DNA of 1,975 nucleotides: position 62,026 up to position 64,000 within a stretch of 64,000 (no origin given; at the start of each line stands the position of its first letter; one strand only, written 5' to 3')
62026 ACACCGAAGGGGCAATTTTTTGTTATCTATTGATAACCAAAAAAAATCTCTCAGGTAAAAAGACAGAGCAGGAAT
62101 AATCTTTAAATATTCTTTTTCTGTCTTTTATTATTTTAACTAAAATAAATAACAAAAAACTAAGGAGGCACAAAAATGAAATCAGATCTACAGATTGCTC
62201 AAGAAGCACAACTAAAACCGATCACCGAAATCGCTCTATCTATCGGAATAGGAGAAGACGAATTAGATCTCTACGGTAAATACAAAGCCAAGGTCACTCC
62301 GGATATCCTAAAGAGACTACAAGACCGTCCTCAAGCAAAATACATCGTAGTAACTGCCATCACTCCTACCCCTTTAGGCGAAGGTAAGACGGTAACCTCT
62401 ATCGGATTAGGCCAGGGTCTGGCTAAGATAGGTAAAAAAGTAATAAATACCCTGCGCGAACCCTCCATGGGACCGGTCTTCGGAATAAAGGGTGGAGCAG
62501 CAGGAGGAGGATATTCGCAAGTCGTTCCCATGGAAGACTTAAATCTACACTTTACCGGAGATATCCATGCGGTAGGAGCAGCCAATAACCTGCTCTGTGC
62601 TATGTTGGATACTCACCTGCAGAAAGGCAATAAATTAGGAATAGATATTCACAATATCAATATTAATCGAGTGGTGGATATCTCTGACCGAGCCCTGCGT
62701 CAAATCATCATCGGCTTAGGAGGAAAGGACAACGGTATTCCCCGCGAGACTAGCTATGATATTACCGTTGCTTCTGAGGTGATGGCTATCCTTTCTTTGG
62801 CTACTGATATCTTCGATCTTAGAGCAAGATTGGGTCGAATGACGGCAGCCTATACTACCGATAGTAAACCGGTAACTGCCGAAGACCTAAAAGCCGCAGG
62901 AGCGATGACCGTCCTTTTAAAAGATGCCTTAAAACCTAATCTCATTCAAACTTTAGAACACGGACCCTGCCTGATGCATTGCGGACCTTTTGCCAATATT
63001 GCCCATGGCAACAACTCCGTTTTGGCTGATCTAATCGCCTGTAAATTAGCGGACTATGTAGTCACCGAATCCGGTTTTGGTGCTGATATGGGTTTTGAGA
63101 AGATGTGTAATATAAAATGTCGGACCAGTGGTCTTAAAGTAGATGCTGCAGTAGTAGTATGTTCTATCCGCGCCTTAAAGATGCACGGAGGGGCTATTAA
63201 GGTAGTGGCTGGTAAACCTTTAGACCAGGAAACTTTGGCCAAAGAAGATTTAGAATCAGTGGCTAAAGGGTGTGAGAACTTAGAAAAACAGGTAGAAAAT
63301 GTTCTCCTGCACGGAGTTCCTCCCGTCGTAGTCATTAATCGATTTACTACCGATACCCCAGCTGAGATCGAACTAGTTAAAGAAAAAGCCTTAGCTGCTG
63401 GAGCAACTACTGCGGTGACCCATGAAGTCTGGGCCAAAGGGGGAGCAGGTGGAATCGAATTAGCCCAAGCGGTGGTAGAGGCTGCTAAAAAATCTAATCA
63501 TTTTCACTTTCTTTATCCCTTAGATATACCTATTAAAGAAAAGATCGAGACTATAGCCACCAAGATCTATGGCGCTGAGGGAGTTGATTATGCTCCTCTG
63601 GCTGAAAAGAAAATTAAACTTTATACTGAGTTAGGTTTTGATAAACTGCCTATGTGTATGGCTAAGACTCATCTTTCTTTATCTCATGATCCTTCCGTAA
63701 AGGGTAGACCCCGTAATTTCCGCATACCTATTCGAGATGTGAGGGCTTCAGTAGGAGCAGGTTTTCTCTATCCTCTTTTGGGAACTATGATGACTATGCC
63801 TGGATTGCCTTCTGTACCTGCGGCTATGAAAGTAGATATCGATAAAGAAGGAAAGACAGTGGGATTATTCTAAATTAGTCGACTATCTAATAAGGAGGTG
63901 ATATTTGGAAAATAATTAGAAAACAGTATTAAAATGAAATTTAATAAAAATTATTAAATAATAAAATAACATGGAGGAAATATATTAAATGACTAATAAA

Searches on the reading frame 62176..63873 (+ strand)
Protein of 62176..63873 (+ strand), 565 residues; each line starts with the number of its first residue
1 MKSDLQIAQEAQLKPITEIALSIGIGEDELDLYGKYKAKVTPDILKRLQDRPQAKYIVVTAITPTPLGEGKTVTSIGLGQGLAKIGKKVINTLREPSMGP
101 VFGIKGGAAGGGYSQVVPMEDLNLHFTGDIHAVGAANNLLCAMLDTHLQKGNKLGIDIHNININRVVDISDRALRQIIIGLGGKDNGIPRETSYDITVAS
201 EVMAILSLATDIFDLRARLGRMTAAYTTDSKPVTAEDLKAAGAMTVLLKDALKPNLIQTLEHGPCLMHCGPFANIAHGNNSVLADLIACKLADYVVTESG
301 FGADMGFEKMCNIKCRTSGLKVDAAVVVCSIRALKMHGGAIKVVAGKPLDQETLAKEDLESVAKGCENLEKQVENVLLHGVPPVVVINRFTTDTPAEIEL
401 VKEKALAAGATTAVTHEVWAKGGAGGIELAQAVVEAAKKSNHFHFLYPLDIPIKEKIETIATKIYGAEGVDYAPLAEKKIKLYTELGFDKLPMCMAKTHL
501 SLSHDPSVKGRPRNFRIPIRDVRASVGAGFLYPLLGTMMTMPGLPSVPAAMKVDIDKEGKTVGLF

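Call 6: search_protein_families(library=ncbifam, proteins=[window:62176-63873:+])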
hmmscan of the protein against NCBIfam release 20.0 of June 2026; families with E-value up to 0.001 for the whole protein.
window:62176-63873:+ (565 aa): 3 families
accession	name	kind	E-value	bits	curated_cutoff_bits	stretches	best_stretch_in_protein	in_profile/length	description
NF010030.0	PRK13505.1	equivalog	1.4e-246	819.2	652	1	1-565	2-557/557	formate--tetrahydrofolate ligase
NF010031.0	PRK13506.1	equivalog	1.7e-219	730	800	1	1-564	1-577/578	formate--tetrahydrofolate ligase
NF010032.0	PRK13507.1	equivalog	5.2e-200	665.5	938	1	3-565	9-587/587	formate--tetrahydrofolate ligase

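Call 7: find_encoding_contigs(protein=window:62176-63873:+, flank=10000, max_places=6)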
Protein window:62176-63873:+ (565 aa): no gene with exactly this product is on record in the collection.

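Call 10: find_related_loci(query=window:62176-63873:+, collection=genome_contigs, flank=10000)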
Query window:62176-63873:+ (565 aa) in genome_contigs; peptide patterns used: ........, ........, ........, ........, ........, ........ (x = any residue, [..] = any of these).
600 stretches matched a pattern (row limit reached: there are more); 593 encode a relative of the query (tblastn E <= 1e-3); the best 80 are kept; 80 distinct loci.
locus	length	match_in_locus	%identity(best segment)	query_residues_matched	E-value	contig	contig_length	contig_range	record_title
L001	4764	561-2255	93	1-565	0e+0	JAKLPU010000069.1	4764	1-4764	MAG: Candidatus Atribacteria bacterium isolate bin N1.50 k141_97469, whole genome shotgun sequence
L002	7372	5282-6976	93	1-565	0e+0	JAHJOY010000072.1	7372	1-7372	MAG: bacterium isolate Old_saline_planktonic.mb.52 Old_saline_plankto.mb.52_k141_172334, whole genome shotgun sequence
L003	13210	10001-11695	92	1-565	0e+0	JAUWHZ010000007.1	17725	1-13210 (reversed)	MAG: Atribacterota bacterium isolate CSMAG_2281 CSMAG_2281_k141_1194833_length_17725_cov_36.9529, whole genome shotgun s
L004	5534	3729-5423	89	1-565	0e+0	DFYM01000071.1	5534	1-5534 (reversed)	MAG TPA_asm: Candidatus Atribacteria bacterium UBA4082 UBA4082_contig_15415, whole genome shotgun sequence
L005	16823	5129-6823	81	1-565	0e+0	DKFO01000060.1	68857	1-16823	MAG TPA_asm: Candidatus Atribacteria bacterium UBA6794 UBA6794_contig_1413, whole genome shotgun sequence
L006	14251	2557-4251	81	1-565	0e+0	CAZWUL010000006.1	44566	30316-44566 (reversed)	MAG TPA_asm: uncultured Atribacterota bacterium isolate SRP241326_co2_277 genome assembly, contig: NODE_1349_length_4456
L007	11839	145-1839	81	1-565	0e+0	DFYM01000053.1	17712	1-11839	MAG TPA_asm: Candidatus Atribacteria bacterium UBA4082 UBA4082_contig_41331, whole genome shotgun sequence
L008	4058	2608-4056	92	1-483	0e+0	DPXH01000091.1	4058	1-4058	MAG TPA_asm: Candidatus Sediminicultor tertius isolate UBA9311 contig_4277, whole genome shotgun sequence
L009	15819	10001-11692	68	1-565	0e+0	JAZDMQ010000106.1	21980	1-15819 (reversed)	MAG: bacterium isolate MEGAHIT-group-0.667 k141_13086220, whole genome shotgun sequence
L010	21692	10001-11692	70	1-565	0e+0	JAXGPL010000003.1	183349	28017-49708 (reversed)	MAG: Bacillota bacterium isolate AnMBR.bin301 bin301_3, whole genome shotgun sequence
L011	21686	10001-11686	68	3-565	0e+0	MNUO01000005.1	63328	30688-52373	MAG: Candidatus Desantisbacteria bacterium CG1_02_38_46 cg1_0.2_scaffold_965_c, whole genome shotgun sequence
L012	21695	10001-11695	67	1-565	0e+0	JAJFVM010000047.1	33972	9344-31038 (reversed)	MAG: bacterium isolate bin.739 k141_3875233, whole genome shotgun sequence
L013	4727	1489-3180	69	1-565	0e+0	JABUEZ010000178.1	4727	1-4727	MAG: Candidatus Profundicultor aquiphilus isolate Ch31 NODE_11993_length_4727_cov_2.77391_ID_8710569, whole genome shotg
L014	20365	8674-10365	68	1-565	0e+0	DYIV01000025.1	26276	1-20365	MAG TPA_asm: Slackia heliotrinireducens isolate FI88_64_8 Afr_mines_FI88_708_length_26276_cov_3_261966, whole genome sho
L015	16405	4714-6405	68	1-565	0e+0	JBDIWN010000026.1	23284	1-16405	MAG: Candidatus Profundicultor thermophilus isolate DG02_2.bins.11.Tibet NODE_933_length_23284_cov_3.943948, whole genom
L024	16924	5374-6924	97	1-564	0e+0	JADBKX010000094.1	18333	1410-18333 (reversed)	MAG: Candidatus Sediminicultor sextus isolate Bin1_7.2m NODE_194_length_18333_cov_14.440420, whole genome shotgun sequen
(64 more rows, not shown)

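Call 15: search_protein_families(library=ncbifam, proteins=[L024:7044-7430:+, L024:7446-8792:+, L024:8818-10323:+, L024:10339-11463:+, L024:11858-13222:+, L024:13351-14973:-, L024:15562-16584:-, L001:2550-2936:+, L001:2902-4293:+], max_evalue=1e-10)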
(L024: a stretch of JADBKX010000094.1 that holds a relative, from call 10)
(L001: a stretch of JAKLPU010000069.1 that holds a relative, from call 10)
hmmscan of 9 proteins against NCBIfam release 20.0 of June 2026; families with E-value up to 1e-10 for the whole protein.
L024:7044-7430:+ (128 aa): 4 families
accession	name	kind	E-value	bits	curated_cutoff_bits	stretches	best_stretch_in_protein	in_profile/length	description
NF002270.0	PRK01202.1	subfamily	3.9e-44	149.6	117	1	4-126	3-126/129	glycine cleavage system protein GcvH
TIGR00527.1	gcvH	equivalog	4.9e-37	126.9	115.85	1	7-125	4-124/129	glycine cleavage system protein GcvH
TIGR03077.1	not_gcvH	equivalog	7.1e-17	61.4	144.05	1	17-116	8-108/110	glycine cleavage protein H-like protein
NF045810.1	GcvH_rel_desulf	equivalog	6.3e-12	45.5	150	1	8-125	16-134/167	GcvH-related protein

L024:7446-8792:+ (448 aa): 3 families
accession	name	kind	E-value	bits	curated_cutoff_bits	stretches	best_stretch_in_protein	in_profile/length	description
NF001696.0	PRK00451.1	equivalog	3.8e-164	546.9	364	1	1-447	2-443/447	aminomethyl-transferring glycine dehydrogenase subunit GcvPA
TIGR00461.1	gcvP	equivalog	1.2e-74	251.6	859.2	1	3-403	2-391/939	aminomethyl-transferring glycine dehydrogenase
NF003346.0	PRK04366.1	equivalog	3.1e-26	92.1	441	1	27-447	35-449/487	aminomethyl-transferring glycine dehydrogenase subunit GcvPB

L024:8818-10323:+ (501 aa): 3 families
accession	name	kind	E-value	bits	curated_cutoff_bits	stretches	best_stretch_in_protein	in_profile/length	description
NF003346.0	PRK04366.1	equivalog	6.3e-204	678.2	441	1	2-482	10-487/487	aminomethyl-transferring glycine dehydrogenase subunit GcvPB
TIGR00461.1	gcvP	equivalog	5.6e-116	388.4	859.2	1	40-452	460-870/939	aminomethyl-transferring glycine dehydrogenase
NF001696.0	PRK00451.1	equivalog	4.9e-29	101.5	364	1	19-446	25-445/447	aminomethyl-transferring glycine dehydrogenase subunit GcvPA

L024:10339-11463:+ (374 aa): 8 families
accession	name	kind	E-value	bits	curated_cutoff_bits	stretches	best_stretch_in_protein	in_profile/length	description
NF001567.0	PRK00389.1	subfamily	5.6e-124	413.7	300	1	7-368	4-353/359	glycine cleavage system aminomethyltransferase GcvT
TIGR00528.1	gcvT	equivalog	1.2e-106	356.7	235.85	1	8-369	3-361/362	glycine cleavage system aminomethyltransferase GcvT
NF010093.0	PRK13579.1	equivalog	4e-76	256.2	459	1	3-371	6-367/371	glycine cleavage system aminomethyltransferase GcvT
NF053776.1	TmaoDeMthMsil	equivalog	1.1e-59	202.7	1100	1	11-373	390-759/763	trimethylamine N-oxide demethylase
TIGR01372.1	soxA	subfamily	9.3e-48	162.7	1164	1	35-374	644-993/996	sarcosine oxidase subunit alpha family protein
NF009133.0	PRK12486.1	equivalog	1.8e-43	148.9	410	1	30-367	37-368/369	dimethylsulfoniopropionate demethylase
NF047633.1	SyrngDmethDesA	equivalog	6.3e-21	74.4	800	1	30-237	29-240/453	syringate O-demethylase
NF047885.1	VanMgalDeMLigM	equivalog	2.1e-18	66.5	580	1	31-244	29-248/461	vanillate/3-O-methylgallate O-demethylase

L024:11858-13222:+ (454 aa): 1 family
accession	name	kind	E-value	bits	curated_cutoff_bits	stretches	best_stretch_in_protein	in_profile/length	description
TIGR00835.1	agcS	subfamily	3.7e-145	484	272.65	1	16-446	1-424/424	amino acid carrier protein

L024:13351-14973:- (540 aa): 19 families
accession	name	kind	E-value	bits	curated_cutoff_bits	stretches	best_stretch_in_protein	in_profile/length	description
NF000592.1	PRK00013.1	subfamily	5.2e-257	853.4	397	1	2-522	1-524/524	chaperonin GroEL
TIGR02348.1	GroEL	equivalog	2.8e-254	844.5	582.1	1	2-524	1-526/526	chaperonin GroEL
NF009489.0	PRK12851.1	subfamily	6e-251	833.5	464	1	1-536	2-539/541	chaperonin GroEL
NF009488.0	PRK12850.1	subfamily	4.3e-250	830.8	475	1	1-538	2-541/544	chaperonin GroEL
NF009487.0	PRK12849.1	subfamily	3.1e-248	824.4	352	1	1-537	1-538/543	chaperonin GroEL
NF010704.0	PRK14104.1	subfamily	3e-214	712.3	1041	1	2-539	3-544/546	chaperonin GroEL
NF038369.1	GroEL3_Chlamy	exception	3.6e-78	263.4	600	1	48-516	43-504/506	variant chaperonin GroEL3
NF038370.1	GroEL2_Chlamy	exception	8e-53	179.8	600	1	1-521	1-522/533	variant chaperonin GroEL2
NF041083.2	thermosome_beta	equivalog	1.1e-37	130.3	400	2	9-183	16-187/520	thermosome subunit beta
NF041082.2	thermosome_alpha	equivalog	8.3e-35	120.6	450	2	11-196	18-218/519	thermosome subunit alpha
TIGR02339.1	thermosome_arch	subfamily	9.8e-35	120.3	671.1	2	9-179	15-183/521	thermosome subunit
TIGR02345.1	chap_CCT_eta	equivalog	5.3e-28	97.6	669.2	2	20-142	28-145/523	T-complex protein 1 subunit eta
TIGR02347.1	chap_CCT_zeta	equivalog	3.7e-27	95.1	587.15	2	17-194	23-197/531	T-complex protein 1 subunit zeta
TIGR02342.1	chap_CCT_delta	equivalog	4.7e-27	94.7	695.35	1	10-179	9-175/517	T-complex protein 1 subunit delta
TIGR02344.1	chap_CCT_gamma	equivalog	6.3e-25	87.7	553.45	1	17-187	23-190/526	T-complex protein 1 subunit gamma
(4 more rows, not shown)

L024:15562-16584:- (340 aa): 5 families
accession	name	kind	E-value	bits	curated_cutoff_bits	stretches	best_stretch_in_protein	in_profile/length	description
TIGR03723.1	T6A_TsaD_YgjD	equivalog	8.7e-138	458.7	296.1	1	5-317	1-313/314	tRNA (adenosine(37)-N6)-threonylcarbamoyltransferase complex transferase subunit TsaD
TIGR00329.1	gcp_kae1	subfamily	4.5e-113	377.5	207.8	1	6-310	1-305/305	tRNA (adenosine(37)-N6)-threonylcarbamoyltransferase complex transferase subunit TsaD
TIGR03722.2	arch_KAE1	equivalog_domain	2e-60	204.6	375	1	5-325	1-305/323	KEOPS complex N(6)-L-threonylcarbamoyladenine synthase Kae1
NF007174.0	PRK09605.1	equivalog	2.4e-58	197.9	447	1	4-326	2-308/535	bifunctional N(6)-L-threonylcarbamoyladenine synthase/serine/threonine protein kinase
TIGR03725.1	T6A_YeaZ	equivalog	2e-19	70.4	69.3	1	5-150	1-126/212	tRNA (adenosine(37)-N6)-threonylcarbamoyltransferase complex dimerization subunit type 1 TsaB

L001:2550-2936:+ (128 aa): 4 families
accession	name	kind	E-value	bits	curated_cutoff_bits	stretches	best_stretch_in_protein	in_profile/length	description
NF002270.0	PRK01202.1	subfamily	3.3e-46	156.3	117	1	4-126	3-126/129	glycine cleavage system protein GcvH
TIGR00527.1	gcvH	equivalog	6.3e-39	133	115.85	1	7-125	4-124/129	glycine cleavage system protein GcvH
TIGR03077.1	not_gcvH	equivalog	4.3e-16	58.9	144.05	1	17-116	8-108/110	glycine cleavage protein H-like protein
NF045810.1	GcvH_rel_desulf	equivalog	3.1e-13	49.8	150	1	8-125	16-134/167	GcvH-related protein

L001:2902-4293:+ (463 aa): 3 families
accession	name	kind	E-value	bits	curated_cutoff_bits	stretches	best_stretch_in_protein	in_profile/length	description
NF001696.0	PRK00451.1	equivalog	7.3e-164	545.9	364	1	17-462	2-443/447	aminomethyl-transferring glycine dehydrogenase subunit GcvPA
TIGR00461.1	gcvP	equivalog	4.9e-73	246.3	859.2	1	19-421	2-393/939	aminomethyl-transferring glycine dehydrogenase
NF003346.0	PRK04366.1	equivalog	4.9e-22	78.3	441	1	31-462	25-449/487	aminomethyl-transferring glycine dehydrogenase subunit GcvPB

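Call 45: search_protein_families(library=ncbifam, proteins=[L005:658-1647:+, L005:1720-2892:+, L005:2936-3670:+, L005:3728-4918:+, L005:7051-7593:+, L005:7629-8087:+, L005:8084-9325:+, L005:9595-10716:-, L005:10703-12064:-, L005:12316-13170:+], max_evalue=1e-15)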
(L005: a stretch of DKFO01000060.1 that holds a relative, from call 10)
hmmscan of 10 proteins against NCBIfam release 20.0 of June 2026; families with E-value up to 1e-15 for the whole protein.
L005:658-1647:+ (329 aa): 27 families (the best 25 are shown)
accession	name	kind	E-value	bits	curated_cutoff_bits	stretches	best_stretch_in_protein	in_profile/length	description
NF005680.0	PRK07476.1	equivalog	7e-128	426.2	413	1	4-324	4-324/326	hydroxyectoine utilization dehydratase EutB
TIGR02991.1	ectoine_eutB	equivalog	1.9e-114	381.9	413.35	1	8-320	4-315/317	hydroxyectoine utilization dehydratase EutB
NF005292.0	PRK06815.1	equivalog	5.4e-91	305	371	1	7-321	5-318/320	threonine/serine dehydratase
TIGR01127.1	ilvA_1Cterm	equivalog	2.8e-89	299.7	378.75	1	24-322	1-297/380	threonine ammonia-lyase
NF006389.0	PRK08638.1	equivalog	1.7e-83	280.4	453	1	3-322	7-326/333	bifunctional threonine ammonia-lyase/L-serine ammonia-lyase TdcB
NF005600.0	PRK07334.1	equivalog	8.4e-82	274.9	496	1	4-321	9-322/408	threonine ammonia-lyase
NF005454.0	PRK07048.1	equivalog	9.6e-75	251.7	452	1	7-322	9-322/324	threo-3-hydroxy-L-aspartate ammonia-lyase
NF006390.0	PRK08639.1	equivalog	6.1e-68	229.7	421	1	4-316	6-320/418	threonine ammonia-lyase IlvA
NF006094.0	PRK08246.1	subfamily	1.2e-67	228.5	331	1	4-316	4-309/310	serine/threonine dehydratase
NF006674.0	PRK09224.1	subfamily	2.4e-67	227.8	577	1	17-317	19-320/508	threonine ammonia-lyase IlvA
TIGR02079.1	THD1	equivalog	2.7e-66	224.1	440.55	1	9-318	2-314/410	threonine ammonia-lyase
NF045641.2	BHydaspDhtseBhcB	equivalog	4.9e-66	223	550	1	8-316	5-310/312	beta-hydroxyaspartate dehydratase BhcB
TIGR01124.1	ilvA_2Cterm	equivalog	5.4e-66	223.2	411.3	1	17-319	11-314/499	threonine ammonia-lyase, biosynthetic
NF009130.0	PRK12483.1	subfamily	1.4e-61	208.7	801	1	16-319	30-334/521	threonine ammonia-lyase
NF005147.0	PRK06608.1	equivalog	2e-57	194.6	380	1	7-322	8-322/339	serine/threonine dehydratase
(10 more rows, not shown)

L005:1720-2892:+ (390 aa): 4 families
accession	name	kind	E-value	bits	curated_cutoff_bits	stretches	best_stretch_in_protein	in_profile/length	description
TIGR02993.1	ectoine_eutD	equivalog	5.1e-140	467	613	1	2-390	4-391/391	ectoine hydrolase DoeA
NF038259.1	ectoine_DoeA_2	exception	2.3e-67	227.4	575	1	3-389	8-386/386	ectoine hydrolase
NF040821.1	dipep_PepQ_Arch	equivalog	2.2e-28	99.3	630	1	11-380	1-339/346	Xaa-Pro dipeptidase PepQ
NF011174.0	PRK14576.1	subfamily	8.6e-16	57.8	487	0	96-314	118-329/405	putative endopeptidase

L005:2936-3670:+ (244 aa): 1 family
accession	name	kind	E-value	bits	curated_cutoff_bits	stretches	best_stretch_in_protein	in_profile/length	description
NF005679.0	PRK07475.1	subfamily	2.7e-87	292.2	231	1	3-243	4-245/246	hypothetical protein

L005:3728-4918:+ (396 aa): 4 families
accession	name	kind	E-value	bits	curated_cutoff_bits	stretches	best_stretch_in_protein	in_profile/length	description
NF040868.1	carboxypep_CpsA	equivalog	5.6e-121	404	500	1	2-389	3-389/391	carboxypeptidase CpsA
TIGR01891.1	amidohydrolases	subfamily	4.5e-111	371.5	153.75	1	14-378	1-366/366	amidohydrolase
NF038260.1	ectoine_DoeB_2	equivalog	7.9e-83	278.4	550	1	15-374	9-364/378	N(2)-acetyl-L-2,4-diaminobutanoate deacetylase DoeB2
NF009557.0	PRK13009.1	equivalog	3.5e-16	59.3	284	1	24-322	15-316/377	succinyl-diaminopimelate desuccinylase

L005:7051-7593:+ (180 aa): 1 family
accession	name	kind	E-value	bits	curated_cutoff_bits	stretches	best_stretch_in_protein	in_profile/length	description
TIGR04518.1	ECF_S_folT_fam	subfamily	1.6e-32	112.5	60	1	3-167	2-160/163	folate family ECF transporter S component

L005:7629-8087:+ (152 aa): 1 family
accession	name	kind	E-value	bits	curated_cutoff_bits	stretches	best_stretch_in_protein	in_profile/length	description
TIGR01909.1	C_GCAxxG_C_C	subfamily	1.1e-24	86.9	47.4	1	27-139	1-119/120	C-GCAxxG-C-C family (seleno)protein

L005:8084-9325:+ (413 aa): 2 families
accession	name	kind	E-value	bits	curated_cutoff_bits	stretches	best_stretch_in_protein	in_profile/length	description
TIGR00275.1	TIGR00275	subfamily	1.6e-128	428.9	183.8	1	8-407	2-401/401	aminoacetone oxidase family FAD-binding enzyme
TIGR03862.1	flavo_PP4765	subfamily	9.8e-30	103.6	242.65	1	27-410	1-372/376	TIGR03862 family flavoprotein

L005:9595-10716:- (373 aa): 0 families

L005:10703-12064:- (453 aa): 5 families
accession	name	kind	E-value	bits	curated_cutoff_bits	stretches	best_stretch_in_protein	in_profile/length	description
TIGR00792.1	gph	subfamily_domain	1.4e-81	274.4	231.35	1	13-444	1-437/437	glycoside-pentoside-hexuronide (GPH):cation symporter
NF007353.0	PRK09848.1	equivalog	9.1e-66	222.5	528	1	6-449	3-449/457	glucuronide transporter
NF007237.0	PRK09669.1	subfamily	1.6e-57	195.2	610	1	4-448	2-449/461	putative symporter YagG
NF007749.0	PRK10429.1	equivalog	6.8e-53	180.1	456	1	7-448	2-454/473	melibiose:sodium transporter MelB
NF008526.0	PRK11462.1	equivalog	3.6e-49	167.8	836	1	8-447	6-448/460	glycoside-pentoside-hexuronide family transporter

L005:12316-13170:+ (284 aa): 6 families
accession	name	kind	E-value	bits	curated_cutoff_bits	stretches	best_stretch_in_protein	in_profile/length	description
TIGR00112.1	proC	equivalog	8.3e-84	281.3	196.75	1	20-282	1-263/263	pyrroline-5-carboxylate reductase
NF005813.0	PRK07679.1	exception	1.1e-65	221.9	404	1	17-283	3-269/279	pyrroline-5-carboxylate reductase ProI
NF008839.0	PRK11880.2-4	equivalog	4.8e-43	147.4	288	1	19-281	3-251/252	pyrroline-5-carboxylate reductase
NF005814.0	PRK07680.1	equivalog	1.3e-33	116.3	278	1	19-262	2-244/275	late competence protein ComER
NF005384.0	PRK06928.1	exception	5.8e-27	94.9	301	1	19-256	3-241/277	pyrroline-5-carboxylate reductase ProG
NF005063.0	PRK06476.1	equivalog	2.9e-23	82.7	254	1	19-280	2-254/258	pyrroline-5-carboxylate reductase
